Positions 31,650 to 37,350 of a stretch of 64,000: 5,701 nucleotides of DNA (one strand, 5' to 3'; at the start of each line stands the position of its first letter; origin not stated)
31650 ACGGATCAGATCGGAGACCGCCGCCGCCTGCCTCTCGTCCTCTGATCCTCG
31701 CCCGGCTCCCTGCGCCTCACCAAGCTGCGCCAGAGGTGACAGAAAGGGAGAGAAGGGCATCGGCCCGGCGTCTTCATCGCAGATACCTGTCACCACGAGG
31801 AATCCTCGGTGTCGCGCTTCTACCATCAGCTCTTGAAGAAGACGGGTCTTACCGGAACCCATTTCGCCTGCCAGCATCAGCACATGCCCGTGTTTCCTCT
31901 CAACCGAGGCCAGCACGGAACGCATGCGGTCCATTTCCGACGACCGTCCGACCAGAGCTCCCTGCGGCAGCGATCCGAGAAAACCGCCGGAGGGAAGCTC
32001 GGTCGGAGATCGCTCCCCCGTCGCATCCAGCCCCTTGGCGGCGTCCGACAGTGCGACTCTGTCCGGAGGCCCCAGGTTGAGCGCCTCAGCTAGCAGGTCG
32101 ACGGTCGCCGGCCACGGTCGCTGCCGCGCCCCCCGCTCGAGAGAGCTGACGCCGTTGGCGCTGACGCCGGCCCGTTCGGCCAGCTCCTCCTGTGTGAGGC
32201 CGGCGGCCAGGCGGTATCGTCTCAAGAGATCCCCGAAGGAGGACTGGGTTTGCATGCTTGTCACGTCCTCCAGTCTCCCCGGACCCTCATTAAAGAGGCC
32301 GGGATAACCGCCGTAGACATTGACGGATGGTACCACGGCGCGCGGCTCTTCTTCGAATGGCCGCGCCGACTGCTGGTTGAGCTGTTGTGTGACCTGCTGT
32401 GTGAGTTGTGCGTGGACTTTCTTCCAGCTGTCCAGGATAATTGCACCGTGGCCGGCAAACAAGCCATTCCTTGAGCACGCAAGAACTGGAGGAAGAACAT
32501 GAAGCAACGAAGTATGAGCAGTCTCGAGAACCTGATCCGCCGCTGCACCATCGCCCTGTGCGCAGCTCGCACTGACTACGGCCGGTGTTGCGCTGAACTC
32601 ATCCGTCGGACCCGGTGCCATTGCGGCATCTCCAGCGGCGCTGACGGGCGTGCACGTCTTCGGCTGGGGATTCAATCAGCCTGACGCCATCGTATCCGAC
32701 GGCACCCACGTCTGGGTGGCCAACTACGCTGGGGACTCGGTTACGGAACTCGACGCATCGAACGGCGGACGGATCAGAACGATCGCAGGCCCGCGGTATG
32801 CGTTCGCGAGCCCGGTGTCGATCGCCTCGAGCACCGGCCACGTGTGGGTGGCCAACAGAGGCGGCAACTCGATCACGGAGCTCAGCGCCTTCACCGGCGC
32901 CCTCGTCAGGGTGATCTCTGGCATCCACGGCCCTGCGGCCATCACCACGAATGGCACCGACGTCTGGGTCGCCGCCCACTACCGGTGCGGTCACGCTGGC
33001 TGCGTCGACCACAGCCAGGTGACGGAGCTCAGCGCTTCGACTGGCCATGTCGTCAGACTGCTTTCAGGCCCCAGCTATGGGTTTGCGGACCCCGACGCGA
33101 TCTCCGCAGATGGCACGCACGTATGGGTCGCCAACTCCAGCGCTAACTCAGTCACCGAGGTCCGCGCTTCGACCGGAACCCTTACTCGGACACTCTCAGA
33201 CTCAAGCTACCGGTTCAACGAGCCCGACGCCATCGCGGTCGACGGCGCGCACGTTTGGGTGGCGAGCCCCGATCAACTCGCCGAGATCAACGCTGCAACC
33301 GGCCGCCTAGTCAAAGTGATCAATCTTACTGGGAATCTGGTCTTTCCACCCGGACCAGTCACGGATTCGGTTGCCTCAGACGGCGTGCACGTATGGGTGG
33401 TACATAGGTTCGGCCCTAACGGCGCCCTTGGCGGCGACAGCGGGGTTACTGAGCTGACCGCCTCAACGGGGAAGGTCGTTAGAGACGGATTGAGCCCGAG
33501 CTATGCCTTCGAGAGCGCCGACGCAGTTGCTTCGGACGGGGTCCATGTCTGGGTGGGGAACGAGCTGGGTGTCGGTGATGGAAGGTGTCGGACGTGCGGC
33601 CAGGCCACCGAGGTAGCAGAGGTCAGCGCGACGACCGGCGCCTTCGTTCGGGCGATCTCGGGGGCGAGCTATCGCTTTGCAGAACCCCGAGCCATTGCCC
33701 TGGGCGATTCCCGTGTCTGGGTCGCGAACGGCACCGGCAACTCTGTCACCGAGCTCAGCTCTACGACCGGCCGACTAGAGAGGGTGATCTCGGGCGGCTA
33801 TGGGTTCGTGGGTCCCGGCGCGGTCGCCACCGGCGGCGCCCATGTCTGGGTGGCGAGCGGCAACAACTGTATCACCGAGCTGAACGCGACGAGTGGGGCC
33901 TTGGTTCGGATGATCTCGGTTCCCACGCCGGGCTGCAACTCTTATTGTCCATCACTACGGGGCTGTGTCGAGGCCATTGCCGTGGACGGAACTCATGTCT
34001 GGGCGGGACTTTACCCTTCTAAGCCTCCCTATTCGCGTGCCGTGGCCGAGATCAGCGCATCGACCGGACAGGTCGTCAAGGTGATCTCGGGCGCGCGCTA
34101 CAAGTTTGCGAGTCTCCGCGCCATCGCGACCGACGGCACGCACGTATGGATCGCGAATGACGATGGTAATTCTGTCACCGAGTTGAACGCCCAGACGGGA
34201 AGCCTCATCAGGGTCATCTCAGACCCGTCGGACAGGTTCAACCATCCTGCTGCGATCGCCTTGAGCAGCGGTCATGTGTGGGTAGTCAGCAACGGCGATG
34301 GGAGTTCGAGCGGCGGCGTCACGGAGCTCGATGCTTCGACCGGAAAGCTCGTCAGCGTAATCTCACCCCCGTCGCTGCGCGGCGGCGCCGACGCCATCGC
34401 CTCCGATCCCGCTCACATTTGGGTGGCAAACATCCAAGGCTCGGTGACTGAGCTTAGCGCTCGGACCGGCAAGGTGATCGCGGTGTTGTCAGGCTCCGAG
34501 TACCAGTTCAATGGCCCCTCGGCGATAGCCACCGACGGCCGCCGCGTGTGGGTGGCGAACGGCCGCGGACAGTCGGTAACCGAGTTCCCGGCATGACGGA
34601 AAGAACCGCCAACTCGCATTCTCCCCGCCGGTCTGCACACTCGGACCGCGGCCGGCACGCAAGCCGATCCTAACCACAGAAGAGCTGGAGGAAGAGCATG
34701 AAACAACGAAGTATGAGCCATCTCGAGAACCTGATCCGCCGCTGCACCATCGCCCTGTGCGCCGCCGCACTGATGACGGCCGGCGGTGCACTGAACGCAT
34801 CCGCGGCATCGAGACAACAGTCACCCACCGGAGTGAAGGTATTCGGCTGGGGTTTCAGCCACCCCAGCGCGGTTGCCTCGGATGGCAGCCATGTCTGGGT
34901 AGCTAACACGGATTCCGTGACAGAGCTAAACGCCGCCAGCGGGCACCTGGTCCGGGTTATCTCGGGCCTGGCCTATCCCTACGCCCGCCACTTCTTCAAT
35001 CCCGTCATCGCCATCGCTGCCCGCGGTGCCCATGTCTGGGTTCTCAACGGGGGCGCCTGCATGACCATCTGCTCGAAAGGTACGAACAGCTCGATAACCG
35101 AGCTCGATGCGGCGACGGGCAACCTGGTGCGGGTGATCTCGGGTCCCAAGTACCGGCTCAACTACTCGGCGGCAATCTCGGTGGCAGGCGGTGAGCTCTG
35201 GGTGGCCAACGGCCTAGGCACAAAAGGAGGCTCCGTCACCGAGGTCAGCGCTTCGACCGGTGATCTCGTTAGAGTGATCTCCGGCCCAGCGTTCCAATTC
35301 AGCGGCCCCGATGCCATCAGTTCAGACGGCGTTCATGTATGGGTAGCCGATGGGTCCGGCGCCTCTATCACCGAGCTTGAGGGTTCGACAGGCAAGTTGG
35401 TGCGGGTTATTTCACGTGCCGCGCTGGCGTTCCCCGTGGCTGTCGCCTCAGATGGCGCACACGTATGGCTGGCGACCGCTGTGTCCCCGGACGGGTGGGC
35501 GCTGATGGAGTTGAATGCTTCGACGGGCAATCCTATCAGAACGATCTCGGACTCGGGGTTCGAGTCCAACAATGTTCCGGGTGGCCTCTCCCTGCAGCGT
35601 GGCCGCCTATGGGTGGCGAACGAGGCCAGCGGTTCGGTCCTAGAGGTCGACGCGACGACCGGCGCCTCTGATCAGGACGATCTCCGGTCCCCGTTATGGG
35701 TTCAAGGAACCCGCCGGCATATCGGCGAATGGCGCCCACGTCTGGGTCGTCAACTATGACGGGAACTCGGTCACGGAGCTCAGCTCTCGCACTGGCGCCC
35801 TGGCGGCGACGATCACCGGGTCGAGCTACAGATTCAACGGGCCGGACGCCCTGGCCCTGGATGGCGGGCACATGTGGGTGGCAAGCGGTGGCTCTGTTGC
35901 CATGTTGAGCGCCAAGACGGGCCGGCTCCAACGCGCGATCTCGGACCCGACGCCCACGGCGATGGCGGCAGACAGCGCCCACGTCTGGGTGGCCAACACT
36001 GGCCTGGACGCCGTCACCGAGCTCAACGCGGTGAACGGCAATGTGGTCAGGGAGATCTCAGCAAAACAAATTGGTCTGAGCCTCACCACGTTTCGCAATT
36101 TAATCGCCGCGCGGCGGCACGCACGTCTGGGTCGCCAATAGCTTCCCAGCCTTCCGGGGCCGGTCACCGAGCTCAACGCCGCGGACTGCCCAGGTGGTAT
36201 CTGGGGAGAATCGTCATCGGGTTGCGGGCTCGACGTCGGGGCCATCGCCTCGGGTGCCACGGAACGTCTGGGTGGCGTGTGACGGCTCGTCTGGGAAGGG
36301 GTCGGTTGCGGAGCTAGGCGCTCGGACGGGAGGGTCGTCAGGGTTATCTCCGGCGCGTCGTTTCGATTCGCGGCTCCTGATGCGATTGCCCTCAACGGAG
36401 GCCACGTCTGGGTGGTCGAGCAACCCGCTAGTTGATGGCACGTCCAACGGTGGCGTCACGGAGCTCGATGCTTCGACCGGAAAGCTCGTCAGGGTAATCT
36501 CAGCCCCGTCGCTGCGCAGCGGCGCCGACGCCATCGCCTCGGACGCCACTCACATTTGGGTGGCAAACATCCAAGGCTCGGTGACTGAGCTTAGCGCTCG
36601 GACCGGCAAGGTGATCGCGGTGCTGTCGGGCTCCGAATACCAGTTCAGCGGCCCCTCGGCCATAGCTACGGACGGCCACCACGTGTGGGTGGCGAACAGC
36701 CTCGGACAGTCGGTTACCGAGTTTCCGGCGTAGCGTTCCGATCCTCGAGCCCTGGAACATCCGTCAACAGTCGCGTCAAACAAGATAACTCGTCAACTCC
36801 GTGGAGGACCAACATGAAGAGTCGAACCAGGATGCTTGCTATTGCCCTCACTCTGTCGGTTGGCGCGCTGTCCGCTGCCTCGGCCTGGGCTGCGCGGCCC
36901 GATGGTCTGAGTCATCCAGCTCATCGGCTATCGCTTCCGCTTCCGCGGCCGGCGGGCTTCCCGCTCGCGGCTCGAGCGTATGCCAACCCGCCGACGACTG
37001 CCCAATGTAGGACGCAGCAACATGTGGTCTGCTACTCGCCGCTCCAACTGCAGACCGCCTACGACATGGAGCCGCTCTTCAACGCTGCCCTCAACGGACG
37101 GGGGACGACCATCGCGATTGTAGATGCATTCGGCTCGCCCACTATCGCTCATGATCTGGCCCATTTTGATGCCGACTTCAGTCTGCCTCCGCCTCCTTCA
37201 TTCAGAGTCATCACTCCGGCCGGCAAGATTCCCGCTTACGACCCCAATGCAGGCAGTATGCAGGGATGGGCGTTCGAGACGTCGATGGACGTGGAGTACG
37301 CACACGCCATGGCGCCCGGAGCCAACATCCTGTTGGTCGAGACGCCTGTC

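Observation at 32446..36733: Tandem propeller paralogs with conserved 5' and 3' cassettes around divergent or decayed centres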

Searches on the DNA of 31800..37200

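Call 57: search_rna_families(source=window, start=31800, end=37200, threshold=evalue, max_evalue=1)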
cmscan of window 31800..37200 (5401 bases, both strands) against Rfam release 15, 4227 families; matches with E-value up to 1: 0.
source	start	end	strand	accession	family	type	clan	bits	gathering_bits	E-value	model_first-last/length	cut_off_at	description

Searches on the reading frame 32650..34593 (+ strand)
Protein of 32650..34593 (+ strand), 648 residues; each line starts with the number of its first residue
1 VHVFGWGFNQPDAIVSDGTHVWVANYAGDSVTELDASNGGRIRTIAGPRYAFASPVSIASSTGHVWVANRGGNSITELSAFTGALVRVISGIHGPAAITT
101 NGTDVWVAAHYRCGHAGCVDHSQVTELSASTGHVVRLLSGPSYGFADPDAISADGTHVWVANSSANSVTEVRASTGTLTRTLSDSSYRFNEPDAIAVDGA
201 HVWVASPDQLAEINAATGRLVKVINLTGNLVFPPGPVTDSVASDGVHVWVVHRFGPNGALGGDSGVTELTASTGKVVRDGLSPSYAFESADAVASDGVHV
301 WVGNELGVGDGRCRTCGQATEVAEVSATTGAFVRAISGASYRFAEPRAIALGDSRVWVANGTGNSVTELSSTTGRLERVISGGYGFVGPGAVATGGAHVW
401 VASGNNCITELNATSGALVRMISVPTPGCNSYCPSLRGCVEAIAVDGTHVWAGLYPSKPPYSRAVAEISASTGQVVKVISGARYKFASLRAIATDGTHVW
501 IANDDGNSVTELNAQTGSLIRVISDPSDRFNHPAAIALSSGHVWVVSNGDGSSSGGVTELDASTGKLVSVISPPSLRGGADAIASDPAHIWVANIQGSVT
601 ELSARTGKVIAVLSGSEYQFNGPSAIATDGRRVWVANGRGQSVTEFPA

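Call 7: search_protein_families(library=pfam, proteins=[window:32650-34593:+], max_evalue=0.01)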
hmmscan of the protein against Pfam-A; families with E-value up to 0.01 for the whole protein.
window:32650-34593:+ (648 aa): 7 families
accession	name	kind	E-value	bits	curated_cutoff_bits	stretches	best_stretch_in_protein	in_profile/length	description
PF01436.27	NHL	-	8.9e-09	35.4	20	0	52-75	1-25/28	NHL repeat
PF08450.18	SGL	-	3.4e-07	30.6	26.3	0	150-226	140-222/246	SMP-30/Gluconolactonase/LRE-like region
PF13570.13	Beta-prop_ACSF4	-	7.2e-06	26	133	0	465-618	31-176/329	Beta-alanine-activating enzyme, beta-propeller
PF10282.15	Lactonase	-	4.2e-05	23.3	21.7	0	491-570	250-330/344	Lactonase, 7-bladed beta-propeller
PF14035.11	YlzJ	-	0.00037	21.1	27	0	123-148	32-57/65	YlzJ-like protein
PF03548.22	LolA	-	0.001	19.2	23.6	0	8-32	41-67/165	Outer membrane lipoprotein carrier protein LolA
PF16819.11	DUF5074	-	0.0015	18.1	27.2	0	491-594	103-199/353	Domain of unknown function (DUF5074)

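Call 8: search_protein_families(library=ncbifam, proteins=[window:32650-34593:+], max_evalue=0.01)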
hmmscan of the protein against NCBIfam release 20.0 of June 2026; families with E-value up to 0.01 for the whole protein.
window:32650-34593:+ (648 aa): 8 families
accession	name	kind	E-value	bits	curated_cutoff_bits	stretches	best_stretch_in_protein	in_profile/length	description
NF053768.1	CIS12_fam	equivalog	4.6e-11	42.1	860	0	134-214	76-154/715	CIS12 family contractile injection system protein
TIGR02276.1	beta_rpt_yvtn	repeat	1.8e-07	31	27.85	0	17-46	2-31/42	beta-propeller repeat protein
NF000096.1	stregra_B_VgbB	exception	9.4e-06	25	600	1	16-107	23-114/295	streptogramin B lyase Vgb(B)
NF052340.1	hydrazine_beta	equivalog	1.3e-05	24.5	560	0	150-225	39-114/372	hydrazine synthase subunit beta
NF052280.1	7_blade_YncE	equivalog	5e-05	22.3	400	0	552-614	52-114/338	7-bladed beta-propeller protein YncE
NF052460.1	L-NosZ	equivalog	6.8e-05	21.6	700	0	493-567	51-121/480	clade III lactonase-type nitrous-oxide reductase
NF052506.1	PA5033_fam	subfamily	0.0036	16.1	100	0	466-556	129-210/284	PA5033 family protein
TIGR01752.1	flav_long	equivalog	0.008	15.7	146.75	0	467-508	106-147/167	flavodoxin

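Call 17: find_homologous_proteins(query=window:32650-34593:+)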
Query window:32650-34593:+ (648 aa): 1125 proteins with E <= 0.001 among 8000 candidates; the best 120 are listed.
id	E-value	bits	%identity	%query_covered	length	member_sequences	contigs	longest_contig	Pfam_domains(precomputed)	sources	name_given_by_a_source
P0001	0.0e+0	1431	100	100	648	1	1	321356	PF01436.28,PF08450.19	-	-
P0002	1.2e-218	746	43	99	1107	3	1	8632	PF10282.16,PF21783.3,PF14035.12,PF02239.23,PF05345.19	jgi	jgi:YVTN family beta-propeller protein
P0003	9.1e-160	552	34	99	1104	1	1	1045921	PF24684.2,PF01436.28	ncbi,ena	-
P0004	3.1e-158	546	41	100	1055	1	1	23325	PF10282.16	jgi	jgi:DNA-binding beta-propeller fold protein YncE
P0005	1.9e-147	511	38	95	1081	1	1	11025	PF10282.16,PF05345.19,PF13472.13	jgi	jgi:hypothetical protein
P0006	9.7e-146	505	36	98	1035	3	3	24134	PF10282.16,PF13449.13,PF24684.2,PF01436.28,PF08450.19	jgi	jgi:streptogramin lyase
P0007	7.4e-142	492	36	98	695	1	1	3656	PF13360.14,PF24155.3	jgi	jgi:hypothetical protein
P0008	1.7e-140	488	42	100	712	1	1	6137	-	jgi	jgi:hypothetical protein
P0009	2.5e-140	487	43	99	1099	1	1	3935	PF10282.16,PF25077.2,PF03413.26,PF05345.19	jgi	jgi:DNA-binding beta-propeller fold protein YncE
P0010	2.9e-138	480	34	98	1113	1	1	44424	PF01436.28,PF16378.11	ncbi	ncbi:MAG TPA: hypothetical protein VGM14_25720 [Streptosporangiaceae bacterium]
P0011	5.3e-137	476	33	98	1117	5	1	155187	PF13570.14,PF01436.28,PF16378.11,PF08450.19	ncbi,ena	-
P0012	4.4e-136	473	40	84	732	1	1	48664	PF09394.17,PF01436.28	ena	-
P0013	5.5e-132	460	33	99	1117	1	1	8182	PF01436.28,PF08450.19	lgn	-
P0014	2.8e-129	451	39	92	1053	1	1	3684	PF03413.26,PF05345.19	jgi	jgi:DNA-binding beta-propeller fold protein YncE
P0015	3.9e-128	447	39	91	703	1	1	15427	PF01436.28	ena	-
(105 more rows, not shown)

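Call 21: find_related_loci(query=window:32650-34593:+, collection=metagenome_contigs, flank=10000)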
Query window:32650-34593:+ (648 aa) in metagenome_contigs; peptide patterns used: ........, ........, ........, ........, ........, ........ (x = any residue, [..] = any of these).
96 stretches matched a pattern, but none encodes a relative of the query by tblastn (E <= 1e-3).

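Call 62: predict_structure(alignment_id=A1)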
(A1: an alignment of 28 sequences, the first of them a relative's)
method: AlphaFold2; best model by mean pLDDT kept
length: 648 residues; sequences in the alignment: 28
mean_pLDDT: 87.0   pTM: 0.76
mean pLDDT of the five models: 87.0, 85.9, 85.7, 85.2, 79.1
residues with pLDDT >= 90: 400; 70-90: 175; 50-70: 43; < 50: 30
segments of 3 or more residues with pLDDT < 50: 232-234, 258-261, 282-284, 308-317, 432-437
pLDDT, mean of each block of 10 residues (from residue 1): 79 93 89 90 87 94 96 96 95 95 96 75 96 95 93 97 96 97 93 94 93 96 80 62 93 61 77 82 57 92 65 47 86 77 89 94 91 89 85 96 89 94 71 51 95 76 87 94 89 97 94 96 89 93 90 80 94 77 96 93 93 84 94 92 91
secondary structure, 60 per line:
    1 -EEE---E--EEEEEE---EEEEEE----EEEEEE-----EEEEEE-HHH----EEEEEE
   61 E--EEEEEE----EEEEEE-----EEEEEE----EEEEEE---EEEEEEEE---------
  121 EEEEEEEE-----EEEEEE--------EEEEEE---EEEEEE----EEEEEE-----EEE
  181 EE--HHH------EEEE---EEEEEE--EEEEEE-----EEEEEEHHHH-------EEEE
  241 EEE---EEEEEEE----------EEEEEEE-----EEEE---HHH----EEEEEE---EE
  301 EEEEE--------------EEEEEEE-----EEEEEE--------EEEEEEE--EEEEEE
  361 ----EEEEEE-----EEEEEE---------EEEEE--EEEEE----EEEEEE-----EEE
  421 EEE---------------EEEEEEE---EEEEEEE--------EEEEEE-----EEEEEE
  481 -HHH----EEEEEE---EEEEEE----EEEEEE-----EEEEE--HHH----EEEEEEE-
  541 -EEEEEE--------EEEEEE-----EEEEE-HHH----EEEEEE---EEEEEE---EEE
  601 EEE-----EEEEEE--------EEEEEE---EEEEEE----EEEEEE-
elements in order: E2-4 E11-16 E20-25 E30-35 E41-46 E55-61 E64-69 E74-79 E85-90 E95-100 E104-111 E121-128 E134-139 E148-153 E157-162 E167-172 E178-182 E194-197 E201-206 E209-214 E220-225 H226-229 E237-243 E247-253 E264-270 E276-279 E290-295 E299-305 E320-326 E332-337 E346-352 E355-360 E365-370 E376-381 E391-395 E398-402 E407-412 E418-423 E439-445 E449-455 E464-469 E475-480 E489-494 E498-503 E508-513 E519-523 E533-539 E542-547 E556-561 E567-571 E580-585 E589-594 E598-603 E609-614 E623-628 E632-637 E642-647

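Call 65: fold_search(model_id=the predicted structure, library=pdb)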
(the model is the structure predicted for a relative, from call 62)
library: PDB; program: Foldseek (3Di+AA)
matches with E <= 10: 1980; with E <= 0.001: 1868
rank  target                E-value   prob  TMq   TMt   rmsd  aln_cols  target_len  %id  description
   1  9n6v_LQ               7.7e-22  1.00  0.67  0.53   6.6       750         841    9  SSU processome maturation and disassembly, State A (released 2025-11-05)
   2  9n6z_LQ               9.3e-22  1.00  0.66  0.54   6.7       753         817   10  SSU processome maturation and disassembly, State D (released 2025-11-05)
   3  9n73_LO               9.8e-22  1.00  0.63  0.53   6.3       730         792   10  SSU processome maturation and disassembly, State G (released 2025-10-29)
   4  9n6z_LO               9.8e-22  1.00  0.64  0.53   7.0       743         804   10  SSU processome maturation and disassembly, State D (released 2025-11-05)
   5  6rxt_UL               1.3e-21  1.00  0.68  0.57   5.4       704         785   13  Cryo-EM structure of the 90S pre-ribosome (Kre33-Noc4) from Chaetomium thermophilum, state A (released 2019-08-14)
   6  9n77_LT               1.4e-21  1.00  0.67  0.52   5.5       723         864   11  SSU processome maturation and disassembly, State K (released 2025-11-05)
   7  5wyj_BE               4.7e-21  1.00  0.64  0.56   6.1       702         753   12  Cryo-EM structure of the 90S small subunit pre-ribosome (Dhr1-depleted, Enp1-TAP, state 1) (released 2017-03-29)
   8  9d5n_CH               5.1e-21  1.00  0.55  0.58   8.0       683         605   11  48-nm doublet microtubule from Trichomonas vaginalis strain G3 (released 2025-05-14)
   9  9n73_LT               5.4e-21  1.00  0.67  0.52   5.5       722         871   12  SSU processome maturation and disassembly, State G (released 2025-10-29)
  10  5i2t                  5.4e-21  1.00  0.64  0.67   6.3       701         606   11  Domain characterization of the WD protein Pwp2 and their relevance in ribosome biogenesis (released 2017-06-21)
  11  7mq8_LO               6.2e-21  1.00  0.67  0.53   5.9       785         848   11  Cryo-EM structure of the human SSU processome, state pre-A1 (released 2021-09-22)
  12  9n6v_LT               7.8e-21  1.00  0.66  0.51   6.1       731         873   12  SSU processome maturation and disassembly, State A (released 2025-11-05)
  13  7d4i_B1               9.5e-21  1.00  0.64  0.54   6.2       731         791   11  Cryo-EM structure of 90S small ribosomal precursors complex with the DEAH-box RNA helicase Dhr1 (State F) (released 2021-10-06)
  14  9n6z_LT               1.2e-20  1.00  0.65  0.52   6.8       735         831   12  SSU processome maturation and disassembly, State D (released 2025-11-05)
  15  7mqa_LT               1.3e-20  1.00  0.69  0.54   5.4       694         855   12  Cryo-EM structure of the human SSU processome, state post-A1 (released 2021-09-22)
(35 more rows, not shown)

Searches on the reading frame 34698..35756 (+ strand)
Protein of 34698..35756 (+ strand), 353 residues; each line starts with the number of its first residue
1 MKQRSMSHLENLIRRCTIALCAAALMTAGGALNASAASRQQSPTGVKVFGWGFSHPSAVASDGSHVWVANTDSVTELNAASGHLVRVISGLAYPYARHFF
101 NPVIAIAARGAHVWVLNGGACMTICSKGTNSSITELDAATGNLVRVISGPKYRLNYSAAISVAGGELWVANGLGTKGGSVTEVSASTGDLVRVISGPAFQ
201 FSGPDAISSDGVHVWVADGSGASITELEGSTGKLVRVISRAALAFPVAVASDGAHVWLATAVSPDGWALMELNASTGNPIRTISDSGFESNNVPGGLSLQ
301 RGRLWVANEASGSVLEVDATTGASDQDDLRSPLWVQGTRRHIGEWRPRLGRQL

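Call 7: search_protein_families(library=pfam, proteins=[window:34698-35756:+], max_evalue=0.01)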
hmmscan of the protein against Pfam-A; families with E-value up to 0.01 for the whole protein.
window:34698-35756:+ (353 aa): 1 family
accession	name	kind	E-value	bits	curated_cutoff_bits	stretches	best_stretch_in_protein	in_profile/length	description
PF14035.11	YlzJ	-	0.0017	19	27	0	180-201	33-54/65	YlzJ-like protein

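Call 8: search_protein_families(library=ncbifam, proteins=[window:34698-35756:+], max_evalue=0.01)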
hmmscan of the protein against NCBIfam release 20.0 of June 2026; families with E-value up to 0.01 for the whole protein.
window:34698-35756:+ (353 aa): 1 family
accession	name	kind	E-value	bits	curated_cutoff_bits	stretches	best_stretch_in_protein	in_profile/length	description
TIGR02276.1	beta_rpt_yvtn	repeat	0.0069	16.3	27.85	0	62-95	2-37/42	beta-propeller repeat protein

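Call 25: list_cluster_members(proteins=[window:34698-35756:+, window:36194-36730:+, window:36814-38235:+, window:36685-38235:+, window:38510-40309:+, window:38441-40309:+, window:29832-32255:-, window:29832-32675:-, window:16540-18045:+, window:35872-36138:+])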
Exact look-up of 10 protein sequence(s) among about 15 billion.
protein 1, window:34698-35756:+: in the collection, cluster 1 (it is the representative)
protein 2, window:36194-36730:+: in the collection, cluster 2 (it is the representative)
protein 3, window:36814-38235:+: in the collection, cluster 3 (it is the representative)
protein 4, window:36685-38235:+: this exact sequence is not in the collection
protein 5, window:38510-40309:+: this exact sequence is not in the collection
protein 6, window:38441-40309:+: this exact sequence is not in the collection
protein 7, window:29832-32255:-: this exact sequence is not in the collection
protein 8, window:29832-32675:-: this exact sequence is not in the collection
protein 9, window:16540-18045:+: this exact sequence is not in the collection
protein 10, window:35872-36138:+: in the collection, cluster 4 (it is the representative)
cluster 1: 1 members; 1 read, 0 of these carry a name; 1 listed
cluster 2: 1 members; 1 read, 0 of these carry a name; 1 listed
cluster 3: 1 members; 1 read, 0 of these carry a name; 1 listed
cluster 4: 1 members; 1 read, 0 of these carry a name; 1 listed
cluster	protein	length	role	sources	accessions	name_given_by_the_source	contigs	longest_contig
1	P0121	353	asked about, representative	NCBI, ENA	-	-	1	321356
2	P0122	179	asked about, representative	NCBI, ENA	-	-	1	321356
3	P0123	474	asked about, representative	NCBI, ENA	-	-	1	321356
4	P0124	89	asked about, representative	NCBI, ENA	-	-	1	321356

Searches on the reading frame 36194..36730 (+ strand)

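Call 7: search_protein_families(library=pfam, proteins=[window:36194-36730:+], max_evalue=0.01)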
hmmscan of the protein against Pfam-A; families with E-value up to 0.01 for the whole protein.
window:36194-36730:+ (179 aa): 0 families

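Call 8: search_protein_families(library=ncbifam, proteins=[window:36194-36730:+], max_evalue=0.01)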
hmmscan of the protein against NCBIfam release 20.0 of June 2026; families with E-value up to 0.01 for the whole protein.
window:36194-36730:+ (179 aa): 2 families
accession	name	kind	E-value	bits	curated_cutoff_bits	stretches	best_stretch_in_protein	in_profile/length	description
TIGR04528.1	acido_non_PQQ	subfamily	0.0028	16.5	650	1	68-168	384-483/493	acido-empty-quinoprotein group A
NF052280.1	7_blade_YncE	equivalog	0.0043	15.9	400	0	82-145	51-114/338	7-bladed beta-propeller protein YncE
